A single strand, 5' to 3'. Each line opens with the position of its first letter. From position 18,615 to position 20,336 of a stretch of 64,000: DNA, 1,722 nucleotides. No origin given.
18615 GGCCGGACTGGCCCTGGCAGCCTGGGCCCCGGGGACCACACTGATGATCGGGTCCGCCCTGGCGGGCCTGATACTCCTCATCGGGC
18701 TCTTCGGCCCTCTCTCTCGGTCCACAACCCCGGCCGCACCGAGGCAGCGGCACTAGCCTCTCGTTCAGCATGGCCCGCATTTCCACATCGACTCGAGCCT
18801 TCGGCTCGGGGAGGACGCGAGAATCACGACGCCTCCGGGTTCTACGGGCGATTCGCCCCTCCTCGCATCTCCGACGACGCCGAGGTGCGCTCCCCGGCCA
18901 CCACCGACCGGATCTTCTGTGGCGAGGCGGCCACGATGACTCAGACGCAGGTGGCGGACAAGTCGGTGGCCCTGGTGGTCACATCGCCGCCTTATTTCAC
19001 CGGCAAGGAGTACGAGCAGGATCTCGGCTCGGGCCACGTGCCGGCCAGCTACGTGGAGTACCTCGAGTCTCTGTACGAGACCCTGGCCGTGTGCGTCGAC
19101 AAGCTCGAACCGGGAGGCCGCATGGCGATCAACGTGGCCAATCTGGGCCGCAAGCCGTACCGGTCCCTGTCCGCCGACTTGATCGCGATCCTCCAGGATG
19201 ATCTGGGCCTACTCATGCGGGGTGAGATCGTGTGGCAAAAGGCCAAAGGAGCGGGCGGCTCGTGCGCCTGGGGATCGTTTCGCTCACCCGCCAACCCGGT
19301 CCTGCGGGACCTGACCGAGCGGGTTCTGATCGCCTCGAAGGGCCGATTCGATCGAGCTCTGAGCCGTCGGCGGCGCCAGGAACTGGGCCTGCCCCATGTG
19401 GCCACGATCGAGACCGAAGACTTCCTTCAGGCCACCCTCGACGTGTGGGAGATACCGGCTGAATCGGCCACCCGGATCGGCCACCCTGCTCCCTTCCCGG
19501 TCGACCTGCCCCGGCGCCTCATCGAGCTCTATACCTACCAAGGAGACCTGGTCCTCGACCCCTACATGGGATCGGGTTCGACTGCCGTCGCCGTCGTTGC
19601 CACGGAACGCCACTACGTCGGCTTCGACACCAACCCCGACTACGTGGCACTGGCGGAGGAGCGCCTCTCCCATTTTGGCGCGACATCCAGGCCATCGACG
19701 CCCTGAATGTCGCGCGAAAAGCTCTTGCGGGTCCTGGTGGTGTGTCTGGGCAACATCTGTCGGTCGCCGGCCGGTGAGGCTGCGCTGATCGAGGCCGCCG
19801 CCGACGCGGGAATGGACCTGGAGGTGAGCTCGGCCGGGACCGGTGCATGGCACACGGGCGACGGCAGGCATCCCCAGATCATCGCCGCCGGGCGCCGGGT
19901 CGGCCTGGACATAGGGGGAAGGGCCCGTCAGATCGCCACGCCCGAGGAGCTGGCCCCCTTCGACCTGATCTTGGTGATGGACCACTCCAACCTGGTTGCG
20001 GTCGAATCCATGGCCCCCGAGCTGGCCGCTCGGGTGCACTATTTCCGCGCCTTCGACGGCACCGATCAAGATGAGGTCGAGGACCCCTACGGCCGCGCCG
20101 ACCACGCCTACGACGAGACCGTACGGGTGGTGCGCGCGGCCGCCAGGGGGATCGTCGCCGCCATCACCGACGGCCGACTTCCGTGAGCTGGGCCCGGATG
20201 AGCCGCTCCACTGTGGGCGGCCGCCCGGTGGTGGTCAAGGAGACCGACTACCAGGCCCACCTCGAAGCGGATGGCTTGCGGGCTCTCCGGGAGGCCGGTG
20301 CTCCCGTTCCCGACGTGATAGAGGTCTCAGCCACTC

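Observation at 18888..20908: Orphan SPPY-type DNA methyltransferase translationally coupled to a LMW tyrosine phosphatase and a fructosamine kinase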

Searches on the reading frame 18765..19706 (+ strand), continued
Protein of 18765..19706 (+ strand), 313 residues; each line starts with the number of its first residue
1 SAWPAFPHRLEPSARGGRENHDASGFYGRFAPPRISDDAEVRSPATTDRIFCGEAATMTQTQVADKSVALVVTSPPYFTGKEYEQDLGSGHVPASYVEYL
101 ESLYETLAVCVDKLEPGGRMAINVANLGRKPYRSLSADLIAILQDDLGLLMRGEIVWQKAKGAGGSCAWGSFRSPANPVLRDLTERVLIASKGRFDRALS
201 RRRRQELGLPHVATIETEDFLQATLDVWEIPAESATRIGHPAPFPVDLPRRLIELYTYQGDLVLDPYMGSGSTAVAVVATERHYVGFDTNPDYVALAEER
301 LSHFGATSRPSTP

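Call 81: search_solved_structures(query=A8, max_evalue=0.001, show_alignments=5)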
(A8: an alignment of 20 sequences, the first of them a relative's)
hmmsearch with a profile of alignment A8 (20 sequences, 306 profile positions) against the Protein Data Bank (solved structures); distinct sequences matched with E-value up to 0.001: 12.
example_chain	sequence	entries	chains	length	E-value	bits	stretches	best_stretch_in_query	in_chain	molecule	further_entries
2zie_A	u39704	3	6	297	3.8e-31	111.4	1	45-303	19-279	Putative modification methylase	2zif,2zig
8urk_A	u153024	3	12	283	5.2e-21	78.2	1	226-304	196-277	Methyltransferase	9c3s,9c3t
9c3u_A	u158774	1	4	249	5.8e-21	78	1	226-303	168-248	Methyltransferase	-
8s9m_A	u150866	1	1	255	1.8e-17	66.5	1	227-304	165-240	DNA cytosine-N4 methyltransferase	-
8s9n_A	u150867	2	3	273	2.1e-17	66.3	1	227-304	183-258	DNA cytosine-N4 methyltransferase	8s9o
1g60_A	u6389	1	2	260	1e-13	54.2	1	234-301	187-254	Adenine-specific Methyltransferase MboIIA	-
1boo_A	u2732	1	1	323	2.8e-13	52.8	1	239-300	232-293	PROTEIN (N-4 CYTOSINE-SPECIFIC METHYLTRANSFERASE PVU II)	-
5hek_A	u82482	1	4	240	3.5e-12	49.2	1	237-302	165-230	Adenine specific DNA methyltransferase (DpnA)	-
5hfj_A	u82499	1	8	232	4.1e-12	48.9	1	237-302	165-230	Adenine specific DNA methyltransferase (DpnA)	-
6pbd_A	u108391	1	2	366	9.1e-11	44.5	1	239-304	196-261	Modification methylase CcrMI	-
1nw8_A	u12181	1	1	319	3.3e-09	39.4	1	226-301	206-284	MODIFICATION METHYLASE RSRI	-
1eg2_A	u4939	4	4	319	3.5e-09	39.3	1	226-301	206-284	MODIFICATION METHYLASE RSRI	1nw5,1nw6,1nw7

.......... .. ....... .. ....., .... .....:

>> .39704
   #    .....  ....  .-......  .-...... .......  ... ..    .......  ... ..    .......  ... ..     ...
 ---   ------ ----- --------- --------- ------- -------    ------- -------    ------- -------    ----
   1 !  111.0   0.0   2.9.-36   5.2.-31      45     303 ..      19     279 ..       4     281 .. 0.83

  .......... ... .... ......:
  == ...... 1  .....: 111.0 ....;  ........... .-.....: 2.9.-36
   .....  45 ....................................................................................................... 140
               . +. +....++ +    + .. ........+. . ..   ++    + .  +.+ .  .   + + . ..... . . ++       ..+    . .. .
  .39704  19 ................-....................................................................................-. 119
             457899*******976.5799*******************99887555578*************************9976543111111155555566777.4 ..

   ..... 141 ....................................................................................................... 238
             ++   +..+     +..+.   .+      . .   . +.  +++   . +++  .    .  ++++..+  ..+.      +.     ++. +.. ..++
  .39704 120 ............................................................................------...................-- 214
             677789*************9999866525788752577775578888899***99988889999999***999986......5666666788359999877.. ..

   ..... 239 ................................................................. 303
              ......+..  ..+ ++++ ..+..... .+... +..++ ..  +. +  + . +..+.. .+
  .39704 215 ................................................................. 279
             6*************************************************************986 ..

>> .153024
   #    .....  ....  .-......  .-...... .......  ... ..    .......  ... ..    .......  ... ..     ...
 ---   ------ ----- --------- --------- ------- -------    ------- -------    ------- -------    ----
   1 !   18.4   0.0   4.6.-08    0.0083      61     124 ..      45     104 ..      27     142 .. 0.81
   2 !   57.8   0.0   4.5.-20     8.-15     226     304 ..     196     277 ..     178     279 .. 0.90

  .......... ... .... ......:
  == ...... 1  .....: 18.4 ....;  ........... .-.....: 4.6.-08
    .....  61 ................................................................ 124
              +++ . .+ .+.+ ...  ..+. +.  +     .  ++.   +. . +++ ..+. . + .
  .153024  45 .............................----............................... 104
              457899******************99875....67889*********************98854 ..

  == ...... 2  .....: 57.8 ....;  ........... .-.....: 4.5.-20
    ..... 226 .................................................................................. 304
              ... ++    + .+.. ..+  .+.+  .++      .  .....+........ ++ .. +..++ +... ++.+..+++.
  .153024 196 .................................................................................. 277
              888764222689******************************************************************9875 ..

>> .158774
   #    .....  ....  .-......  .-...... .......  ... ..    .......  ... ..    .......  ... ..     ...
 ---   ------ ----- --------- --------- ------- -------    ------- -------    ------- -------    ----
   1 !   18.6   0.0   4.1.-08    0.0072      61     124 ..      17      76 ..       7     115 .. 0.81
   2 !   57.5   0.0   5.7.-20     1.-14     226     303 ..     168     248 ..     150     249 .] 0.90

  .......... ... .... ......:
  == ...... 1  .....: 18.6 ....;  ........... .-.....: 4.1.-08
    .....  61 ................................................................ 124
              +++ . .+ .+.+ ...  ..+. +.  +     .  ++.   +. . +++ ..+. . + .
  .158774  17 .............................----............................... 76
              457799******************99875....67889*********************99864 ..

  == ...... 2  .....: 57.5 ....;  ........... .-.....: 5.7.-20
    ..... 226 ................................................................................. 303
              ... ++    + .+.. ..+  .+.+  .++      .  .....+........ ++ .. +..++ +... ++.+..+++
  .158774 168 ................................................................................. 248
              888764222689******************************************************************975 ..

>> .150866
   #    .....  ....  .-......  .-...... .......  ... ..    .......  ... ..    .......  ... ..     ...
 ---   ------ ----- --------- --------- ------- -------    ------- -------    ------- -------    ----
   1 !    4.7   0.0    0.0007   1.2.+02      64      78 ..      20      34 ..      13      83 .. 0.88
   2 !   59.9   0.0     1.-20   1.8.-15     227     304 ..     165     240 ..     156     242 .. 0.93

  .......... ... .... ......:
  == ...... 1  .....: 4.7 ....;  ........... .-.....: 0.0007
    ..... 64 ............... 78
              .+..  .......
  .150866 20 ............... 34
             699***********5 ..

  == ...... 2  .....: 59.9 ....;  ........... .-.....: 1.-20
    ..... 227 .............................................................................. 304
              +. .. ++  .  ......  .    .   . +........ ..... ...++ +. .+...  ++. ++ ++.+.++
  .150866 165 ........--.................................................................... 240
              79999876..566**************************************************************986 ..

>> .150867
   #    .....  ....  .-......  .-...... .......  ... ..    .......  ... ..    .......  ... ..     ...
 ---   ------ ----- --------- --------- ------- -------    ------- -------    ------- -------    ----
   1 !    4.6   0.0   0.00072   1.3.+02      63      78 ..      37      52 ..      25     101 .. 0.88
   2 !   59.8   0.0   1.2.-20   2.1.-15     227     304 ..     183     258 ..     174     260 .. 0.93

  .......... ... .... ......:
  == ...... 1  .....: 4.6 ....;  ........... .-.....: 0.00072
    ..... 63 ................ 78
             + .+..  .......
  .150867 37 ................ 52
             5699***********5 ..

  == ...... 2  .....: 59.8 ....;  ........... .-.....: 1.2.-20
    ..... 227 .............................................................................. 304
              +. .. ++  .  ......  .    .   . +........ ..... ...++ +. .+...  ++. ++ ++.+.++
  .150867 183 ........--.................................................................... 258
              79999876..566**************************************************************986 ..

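Call 87: predict_structure(alignment_id=A8)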
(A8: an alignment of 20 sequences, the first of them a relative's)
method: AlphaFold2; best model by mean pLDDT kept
length: 319 residues; sequences in the alignment: 20
mean_pLDDT: 42.8   pTM: 0.38
mean pLDDT of the five models: 42.8, 40.4, 40.1, 38.4, 38.2
residues with pLDDT >= 90: 0; 70-90: 12; 50-70: 77; < 50: 230
segments of 3 or more residues with pLDDT < 50: 1-59, 70-72, 81-94, 122-125, 132-139, 156-205, 223-255, 266-319
pLDDT, mean of each block of 10 residues (from residue 1): 30 23 29 31 34 41 60 53 43 54 72 69 51 44 63 47 28 31 30 32 48 58 44 35 34 47 45 38 42 34 45 33
secondary structure, 60 per line:
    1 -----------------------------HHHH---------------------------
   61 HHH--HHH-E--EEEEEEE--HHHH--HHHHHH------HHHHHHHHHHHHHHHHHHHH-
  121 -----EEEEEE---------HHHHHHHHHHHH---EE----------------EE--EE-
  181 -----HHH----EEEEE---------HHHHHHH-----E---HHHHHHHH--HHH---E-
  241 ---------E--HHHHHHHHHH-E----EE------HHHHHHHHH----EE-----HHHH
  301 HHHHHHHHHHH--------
elements in order: H30-33 E73-79 H82-85 H88-93 H100-119 E126-131 H141-152 E193-197 H207-213 H223-230 H253-262 H277-285 H297-311

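Call 111: search_protein_representatives(protein=P0002)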
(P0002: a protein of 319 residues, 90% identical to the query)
Query: 319 residues. Proteins with E-value up to 0.001 (for the whole library): 33639; up to 1e-10: 4171; up to 1e-30: 483. The best 150 are listed.
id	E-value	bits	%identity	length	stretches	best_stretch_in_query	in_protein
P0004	1.3e-163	560.1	80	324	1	9-311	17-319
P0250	1.5e-119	415.3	62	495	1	9-309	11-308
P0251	9.0e-119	412.8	62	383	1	11-308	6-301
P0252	5.9e-117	406.8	61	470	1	11-316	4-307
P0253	8.8e-116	402.9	60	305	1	13-308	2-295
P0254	1.7e-115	402.0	66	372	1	11-285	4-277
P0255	2.9e-115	401.3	61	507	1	12-309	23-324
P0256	7.7e-115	399.8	61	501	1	11-308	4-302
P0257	5.9e-114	396.9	62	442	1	13-310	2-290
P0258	3.7e-113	394.3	59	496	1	8-310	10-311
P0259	8.4e-113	393.1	58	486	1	11-309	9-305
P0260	9.4e-109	379.9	60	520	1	13-308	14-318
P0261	2.0e-107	375.5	56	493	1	13-316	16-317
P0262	2.9e-107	374.9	64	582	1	49-314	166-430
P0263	4.1e-106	371.2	59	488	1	10-309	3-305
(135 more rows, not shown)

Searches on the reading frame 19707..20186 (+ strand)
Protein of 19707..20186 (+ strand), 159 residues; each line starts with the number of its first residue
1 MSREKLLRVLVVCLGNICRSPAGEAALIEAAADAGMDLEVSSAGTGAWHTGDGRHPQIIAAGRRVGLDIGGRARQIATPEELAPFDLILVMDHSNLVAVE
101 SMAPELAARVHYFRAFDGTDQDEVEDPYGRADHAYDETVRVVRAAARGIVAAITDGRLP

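Call 7: search_protein_families(library=pfam, proteins=[window:19707-20186:+], max_evalue=0.01)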
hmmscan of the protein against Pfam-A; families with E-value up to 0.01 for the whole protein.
window:19707-20186:+ (159 aa): 1 family
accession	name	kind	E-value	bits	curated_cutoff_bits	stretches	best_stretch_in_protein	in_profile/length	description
PF01451.26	LMWPc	-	1.7e-30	106.5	23.2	1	9-147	1-141/144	Low molecular weight phosphotyrosine protein phosphatase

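Call 8: search_protein_families(library=ncbifam, proteins=[window:19707-20186:+], max_evalue=0.01)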
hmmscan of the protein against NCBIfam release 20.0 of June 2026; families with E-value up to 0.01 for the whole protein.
window:19707-20186:+ (159 aa): 4 families
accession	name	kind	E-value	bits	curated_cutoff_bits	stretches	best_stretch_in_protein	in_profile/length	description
NF007520.0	PRK10126.1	equivalog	1.5e-18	67.6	243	1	8-152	4-141/147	low molecular weight protein-tyrosine-phosphatase Wzb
NF008486.0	PRK11391.1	equivalog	9.1e-17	61.9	247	1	2-145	2-138/148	phosphotyrosine-protein phosphatase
NF010053.0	PRK13530.1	subfamily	5.4e-05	23.6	215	1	9-118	6-105/133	arsenate reductase (thioredoxin)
TIGR02691.1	arsC_pI258_fam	equivalog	0.0044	17.3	174.3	1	11-111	3-95/129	arsenate reductase (thioredoxin)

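Call 69: list_cluster_members(proteins=[P0001, window:19707-20186:+, window:20183-20908:+])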
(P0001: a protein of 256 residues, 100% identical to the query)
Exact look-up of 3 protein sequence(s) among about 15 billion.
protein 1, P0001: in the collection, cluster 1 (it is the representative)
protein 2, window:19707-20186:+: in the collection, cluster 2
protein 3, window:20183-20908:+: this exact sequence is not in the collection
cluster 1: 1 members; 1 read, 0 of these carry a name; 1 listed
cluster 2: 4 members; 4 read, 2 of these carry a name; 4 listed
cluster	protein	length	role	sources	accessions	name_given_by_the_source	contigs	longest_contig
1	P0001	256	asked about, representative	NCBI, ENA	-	-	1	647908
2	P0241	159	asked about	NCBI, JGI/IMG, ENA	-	protein-tyrosine phosphatase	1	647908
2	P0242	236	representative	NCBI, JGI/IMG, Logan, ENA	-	fructosamine-3-kinase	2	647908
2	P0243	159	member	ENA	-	-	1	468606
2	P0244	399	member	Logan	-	-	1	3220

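Call 70: find_encoding_contigs(protein=window:19707-20186:+, flank=3000, max_places=3)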
Protein window:19707-20186:+ (159 aa): 1 contig read that carries it; 1 place shown.
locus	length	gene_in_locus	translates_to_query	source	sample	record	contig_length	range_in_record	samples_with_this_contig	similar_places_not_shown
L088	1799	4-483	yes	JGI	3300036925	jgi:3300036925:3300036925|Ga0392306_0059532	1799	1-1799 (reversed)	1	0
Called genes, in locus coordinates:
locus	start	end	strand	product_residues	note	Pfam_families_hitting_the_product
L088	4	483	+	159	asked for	PF01451:LMWPc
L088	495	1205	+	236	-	PF01636:APH (faint), PF03881:Fructosamin_kin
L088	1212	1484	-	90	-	-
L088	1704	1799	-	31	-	?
